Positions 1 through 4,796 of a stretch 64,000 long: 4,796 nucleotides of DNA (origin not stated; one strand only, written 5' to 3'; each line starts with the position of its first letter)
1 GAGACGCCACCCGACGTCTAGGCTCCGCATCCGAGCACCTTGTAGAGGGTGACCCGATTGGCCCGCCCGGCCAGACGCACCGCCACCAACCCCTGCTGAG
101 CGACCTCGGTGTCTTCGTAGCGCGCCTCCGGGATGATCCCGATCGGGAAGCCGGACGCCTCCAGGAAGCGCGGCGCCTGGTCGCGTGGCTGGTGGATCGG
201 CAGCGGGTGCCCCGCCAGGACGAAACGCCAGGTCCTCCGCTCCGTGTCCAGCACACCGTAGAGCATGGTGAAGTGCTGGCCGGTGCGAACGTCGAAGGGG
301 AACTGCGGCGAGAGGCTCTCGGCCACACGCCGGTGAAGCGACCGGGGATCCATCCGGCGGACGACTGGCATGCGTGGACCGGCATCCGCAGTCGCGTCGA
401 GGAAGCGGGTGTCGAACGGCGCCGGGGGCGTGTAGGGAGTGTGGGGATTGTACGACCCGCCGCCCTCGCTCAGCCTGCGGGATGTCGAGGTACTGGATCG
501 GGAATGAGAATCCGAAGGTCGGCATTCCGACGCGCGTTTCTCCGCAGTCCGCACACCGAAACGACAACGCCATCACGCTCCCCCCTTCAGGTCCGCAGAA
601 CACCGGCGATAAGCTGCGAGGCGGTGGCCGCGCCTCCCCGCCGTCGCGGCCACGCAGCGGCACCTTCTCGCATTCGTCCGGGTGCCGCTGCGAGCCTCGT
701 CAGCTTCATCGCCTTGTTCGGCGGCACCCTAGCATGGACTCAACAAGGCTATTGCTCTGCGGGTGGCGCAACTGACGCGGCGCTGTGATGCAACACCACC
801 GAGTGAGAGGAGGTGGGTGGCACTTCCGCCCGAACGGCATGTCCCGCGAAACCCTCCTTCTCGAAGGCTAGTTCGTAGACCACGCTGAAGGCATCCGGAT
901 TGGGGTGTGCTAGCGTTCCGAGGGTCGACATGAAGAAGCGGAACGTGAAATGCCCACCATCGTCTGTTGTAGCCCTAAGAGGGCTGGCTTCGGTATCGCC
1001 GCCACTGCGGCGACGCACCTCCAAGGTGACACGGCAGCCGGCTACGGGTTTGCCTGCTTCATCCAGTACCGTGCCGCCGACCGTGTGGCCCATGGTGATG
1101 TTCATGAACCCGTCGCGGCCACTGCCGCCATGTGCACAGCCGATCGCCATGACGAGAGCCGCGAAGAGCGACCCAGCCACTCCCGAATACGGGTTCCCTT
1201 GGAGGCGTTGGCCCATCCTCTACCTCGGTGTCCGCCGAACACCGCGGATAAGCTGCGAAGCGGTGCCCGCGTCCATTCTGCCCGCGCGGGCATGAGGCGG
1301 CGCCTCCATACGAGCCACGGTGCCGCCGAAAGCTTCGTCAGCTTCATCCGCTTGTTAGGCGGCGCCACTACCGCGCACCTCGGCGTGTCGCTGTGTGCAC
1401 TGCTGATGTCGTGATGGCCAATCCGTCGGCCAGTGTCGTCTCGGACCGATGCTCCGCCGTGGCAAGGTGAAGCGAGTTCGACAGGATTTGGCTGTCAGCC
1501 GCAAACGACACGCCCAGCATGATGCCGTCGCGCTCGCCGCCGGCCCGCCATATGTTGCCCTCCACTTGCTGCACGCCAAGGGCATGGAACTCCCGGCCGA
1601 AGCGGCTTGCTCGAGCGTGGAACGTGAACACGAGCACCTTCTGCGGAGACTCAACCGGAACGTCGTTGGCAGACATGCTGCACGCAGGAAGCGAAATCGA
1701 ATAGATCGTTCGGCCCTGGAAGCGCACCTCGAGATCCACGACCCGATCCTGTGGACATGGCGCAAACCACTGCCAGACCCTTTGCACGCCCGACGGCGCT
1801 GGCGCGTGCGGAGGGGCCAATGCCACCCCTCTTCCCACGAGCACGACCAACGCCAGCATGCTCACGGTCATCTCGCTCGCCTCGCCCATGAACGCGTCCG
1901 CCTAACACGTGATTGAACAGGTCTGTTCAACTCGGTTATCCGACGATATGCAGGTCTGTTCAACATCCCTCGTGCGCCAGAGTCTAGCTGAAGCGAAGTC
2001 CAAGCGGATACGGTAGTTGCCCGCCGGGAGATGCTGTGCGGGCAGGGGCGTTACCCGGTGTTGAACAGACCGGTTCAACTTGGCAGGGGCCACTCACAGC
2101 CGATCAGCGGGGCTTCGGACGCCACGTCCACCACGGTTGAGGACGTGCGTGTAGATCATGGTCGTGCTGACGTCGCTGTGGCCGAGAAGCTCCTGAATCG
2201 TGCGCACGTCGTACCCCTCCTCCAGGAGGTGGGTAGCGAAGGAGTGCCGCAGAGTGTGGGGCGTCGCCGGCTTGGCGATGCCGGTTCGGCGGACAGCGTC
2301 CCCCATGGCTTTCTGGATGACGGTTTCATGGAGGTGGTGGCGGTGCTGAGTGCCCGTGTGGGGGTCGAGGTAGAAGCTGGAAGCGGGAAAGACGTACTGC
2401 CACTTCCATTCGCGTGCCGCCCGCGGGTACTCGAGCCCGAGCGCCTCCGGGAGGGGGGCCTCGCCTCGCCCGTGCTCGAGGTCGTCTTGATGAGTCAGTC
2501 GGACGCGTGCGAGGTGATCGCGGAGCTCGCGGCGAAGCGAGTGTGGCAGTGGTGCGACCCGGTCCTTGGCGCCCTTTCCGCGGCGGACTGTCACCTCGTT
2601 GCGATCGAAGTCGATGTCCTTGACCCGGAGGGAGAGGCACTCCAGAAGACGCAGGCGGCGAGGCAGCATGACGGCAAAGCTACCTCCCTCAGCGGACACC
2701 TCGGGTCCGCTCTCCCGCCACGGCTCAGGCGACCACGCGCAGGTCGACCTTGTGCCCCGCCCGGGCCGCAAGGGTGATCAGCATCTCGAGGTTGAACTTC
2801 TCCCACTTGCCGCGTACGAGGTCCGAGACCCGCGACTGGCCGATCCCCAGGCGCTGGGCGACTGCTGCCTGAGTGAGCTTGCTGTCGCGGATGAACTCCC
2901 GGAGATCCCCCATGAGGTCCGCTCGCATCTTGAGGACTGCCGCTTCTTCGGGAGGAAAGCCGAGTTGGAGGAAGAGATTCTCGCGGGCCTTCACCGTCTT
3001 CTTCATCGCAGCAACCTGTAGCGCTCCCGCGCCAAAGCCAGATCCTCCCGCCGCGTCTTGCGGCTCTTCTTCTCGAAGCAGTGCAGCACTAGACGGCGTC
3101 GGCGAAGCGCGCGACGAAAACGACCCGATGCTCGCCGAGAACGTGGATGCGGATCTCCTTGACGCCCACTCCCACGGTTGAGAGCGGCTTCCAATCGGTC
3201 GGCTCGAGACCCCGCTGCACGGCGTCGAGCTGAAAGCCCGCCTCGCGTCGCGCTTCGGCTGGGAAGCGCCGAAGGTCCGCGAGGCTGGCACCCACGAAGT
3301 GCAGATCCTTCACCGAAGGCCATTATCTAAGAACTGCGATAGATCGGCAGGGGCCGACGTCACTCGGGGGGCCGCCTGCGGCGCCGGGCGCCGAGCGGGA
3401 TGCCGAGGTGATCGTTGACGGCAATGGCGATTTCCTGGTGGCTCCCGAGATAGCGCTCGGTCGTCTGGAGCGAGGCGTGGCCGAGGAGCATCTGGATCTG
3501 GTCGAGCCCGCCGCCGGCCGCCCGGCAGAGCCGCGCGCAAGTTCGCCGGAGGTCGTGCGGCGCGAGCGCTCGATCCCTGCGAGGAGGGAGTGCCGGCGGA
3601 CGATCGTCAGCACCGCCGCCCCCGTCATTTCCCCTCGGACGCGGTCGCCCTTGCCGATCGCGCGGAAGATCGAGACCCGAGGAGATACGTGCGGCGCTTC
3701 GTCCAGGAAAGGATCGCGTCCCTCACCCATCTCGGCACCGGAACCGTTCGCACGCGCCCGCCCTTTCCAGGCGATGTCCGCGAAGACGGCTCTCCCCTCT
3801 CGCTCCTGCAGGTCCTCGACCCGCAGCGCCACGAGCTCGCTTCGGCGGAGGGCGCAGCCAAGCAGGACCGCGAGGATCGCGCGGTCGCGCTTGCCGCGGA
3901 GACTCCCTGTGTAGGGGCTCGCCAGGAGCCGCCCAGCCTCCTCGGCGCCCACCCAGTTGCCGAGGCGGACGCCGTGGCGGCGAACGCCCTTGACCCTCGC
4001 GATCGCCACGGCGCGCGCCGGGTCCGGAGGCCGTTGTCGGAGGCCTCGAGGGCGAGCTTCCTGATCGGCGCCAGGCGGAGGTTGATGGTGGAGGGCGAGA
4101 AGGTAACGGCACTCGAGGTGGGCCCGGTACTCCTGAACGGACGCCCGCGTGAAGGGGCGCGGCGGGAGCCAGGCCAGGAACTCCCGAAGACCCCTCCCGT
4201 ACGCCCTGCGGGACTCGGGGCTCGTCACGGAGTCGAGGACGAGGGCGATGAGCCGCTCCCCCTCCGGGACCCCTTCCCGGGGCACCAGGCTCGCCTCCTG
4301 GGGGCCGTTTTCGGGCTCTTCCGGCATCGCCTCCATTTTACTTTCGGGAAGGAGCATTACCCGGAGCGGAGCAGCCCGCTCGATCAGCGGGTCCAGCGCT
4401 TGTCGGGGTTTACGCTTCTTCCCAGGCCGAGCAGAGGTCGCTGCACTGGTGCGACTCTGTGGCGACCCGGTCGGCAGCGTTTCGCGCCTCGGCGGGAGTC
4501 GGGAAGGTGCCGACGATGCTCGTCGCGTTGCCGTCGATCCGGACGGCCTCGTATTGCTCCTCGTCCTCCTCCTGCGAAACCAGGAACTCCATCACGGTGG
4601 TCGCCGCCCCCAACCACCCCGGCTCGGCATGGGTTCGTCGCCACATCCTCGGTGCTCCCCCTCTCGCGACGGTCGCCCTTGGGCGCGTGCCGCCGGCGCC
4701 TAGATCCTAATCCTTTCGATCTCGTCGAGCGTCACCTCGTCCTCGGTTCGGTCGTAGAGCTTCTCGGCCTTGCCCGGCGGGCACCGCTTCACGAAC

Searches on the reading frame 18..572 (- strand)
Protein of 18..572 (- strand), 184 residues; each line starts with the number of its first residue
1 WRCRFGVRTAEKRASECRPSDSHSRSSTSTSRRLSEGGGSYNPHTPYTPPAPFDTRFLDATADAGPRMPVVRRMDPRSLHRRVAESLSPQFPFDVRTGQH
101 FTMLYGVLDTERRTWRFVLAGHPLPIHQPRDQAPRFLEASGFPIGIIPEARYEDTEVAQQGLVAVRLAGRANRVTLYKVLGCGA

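Call 50: search_protein_families(library=pfam, proteins=[window:18-572:-], max_evalue=0.01)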
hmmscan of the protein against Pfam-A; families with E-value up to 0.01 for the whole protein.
window:18-572:- (184 aa): 1 family
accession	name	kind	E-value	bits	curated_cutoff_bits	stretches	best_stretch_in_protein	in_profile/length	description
PF07228.17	SpoIIE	-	3.5e-11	43.8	25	1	72-157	36-118/192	Stage II sporulation protein E (SpoIIE)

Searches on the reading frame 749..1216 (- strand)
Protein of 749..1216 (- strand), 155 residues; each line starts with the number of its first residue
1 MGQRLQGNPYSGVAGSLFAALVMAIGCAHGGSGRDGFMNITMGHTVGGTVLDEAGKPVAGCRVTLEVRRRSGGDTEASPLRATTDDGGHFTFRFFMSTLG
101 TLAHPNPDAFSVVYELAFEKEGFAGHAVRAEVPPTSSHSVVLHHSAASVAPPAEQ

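Call 50: search_protein_families(library=pfam, proteins=[window:749-1216:-], max_evalue=0.01)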
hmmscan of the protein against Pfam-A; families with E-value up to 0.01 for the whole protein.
window:749-1216:- (155 aa): 3 families
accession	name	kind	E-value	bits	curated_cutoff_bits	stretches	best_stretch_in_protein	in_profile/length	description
PF13620.12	CarboxypepD_reg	-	5.5e-07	30.3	32.3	1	45-93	1-43/82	Carboxypeptidase regulatory-like domain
PF20598.4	DUF6795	-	0.00056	20.6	27.4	1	48-96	3-47/103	Domain of unknown function (DUF6795)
PF02369.22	Big_1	-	0.00064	20.2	34.9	1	44-98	19-70/93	Bacterial Ig-like domain (group 1)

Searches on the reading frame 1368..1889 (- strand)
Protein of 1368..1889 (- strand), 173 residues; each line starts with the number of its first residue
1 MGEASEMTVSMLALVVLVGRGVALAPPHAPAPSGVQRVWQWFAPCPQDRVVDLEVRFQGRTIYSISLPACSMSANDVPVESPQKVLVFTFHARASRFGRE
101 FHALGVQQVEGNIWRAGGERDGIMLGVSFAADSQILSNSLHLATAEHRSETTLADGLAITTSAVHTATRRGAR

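Call 50: search_protein_families(library=pfam, proteins=[window:1368-1889:-], max_evalue=0.01)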
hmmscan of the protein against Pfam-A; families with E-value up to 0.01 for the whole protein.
window:1368-1889:- (173 aa): 0 families

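Call 56: search_protein_families(library=pfam, proteins=[window:1368-1889:-], max_evalue=5)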
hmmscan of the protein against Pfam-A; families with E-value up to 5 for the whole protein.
window:1368-1889:- (173 aa): 0 families

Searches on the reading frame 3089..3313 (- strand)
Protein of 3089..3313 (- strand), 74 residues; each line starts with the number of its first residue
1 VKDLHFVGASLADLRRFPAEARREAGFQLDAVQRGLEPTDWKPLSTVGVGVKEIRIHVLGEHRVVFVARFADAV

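Call 50: search_protein_families(library=pfam, proteins=[window:3089-3313:-], max_evalue=0.01)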
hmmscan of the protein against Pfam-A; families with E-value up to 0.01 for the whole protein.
window:3089-3313:- (74 aa): 1 family
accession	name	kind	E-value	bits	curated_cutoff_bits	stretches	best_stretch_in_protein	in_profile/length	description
PF05973.20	Gp49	-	3.8e-10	40.1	23.9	1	13-74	2-64/90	Phage derived protein Gp49-like (DUF891)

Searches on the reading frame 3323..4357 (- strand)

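Call 50: search_protein_families(library=pfam, proteins=[window:3323-4357:-], max_evalue=0.01)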
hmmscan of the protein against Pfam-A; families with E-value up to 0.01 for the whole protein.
window:3323-4357:- (344 aa): 2 families
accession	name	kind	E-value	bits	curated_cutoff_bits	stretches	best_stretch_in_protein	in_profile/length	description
PF00589.27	Phage_integrase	-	0.00011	22.5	27.1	1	138-199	5-63/172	Phage integrase family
PF02899.23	Phage_int_SAM_1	-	0.01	16.6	22.3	0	39-82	8-53/83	Phage integrase, N-terminal SAM-like domain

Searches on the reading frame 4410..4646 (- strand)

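Call 50: search_protein_families(library=pfam, proteins=[window:4410-4646:-], max_evalue=0.01)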
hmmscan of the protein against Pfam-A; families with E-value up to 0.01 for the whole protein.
window:4410-4646:- (78 aa): 1 family
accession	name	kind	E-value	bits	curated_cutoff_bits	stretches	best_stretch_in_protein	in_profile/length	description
PF14032.12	PknH_C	-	0.00073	19.9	27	1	14-70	61-111/187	PknH-like extracellular domain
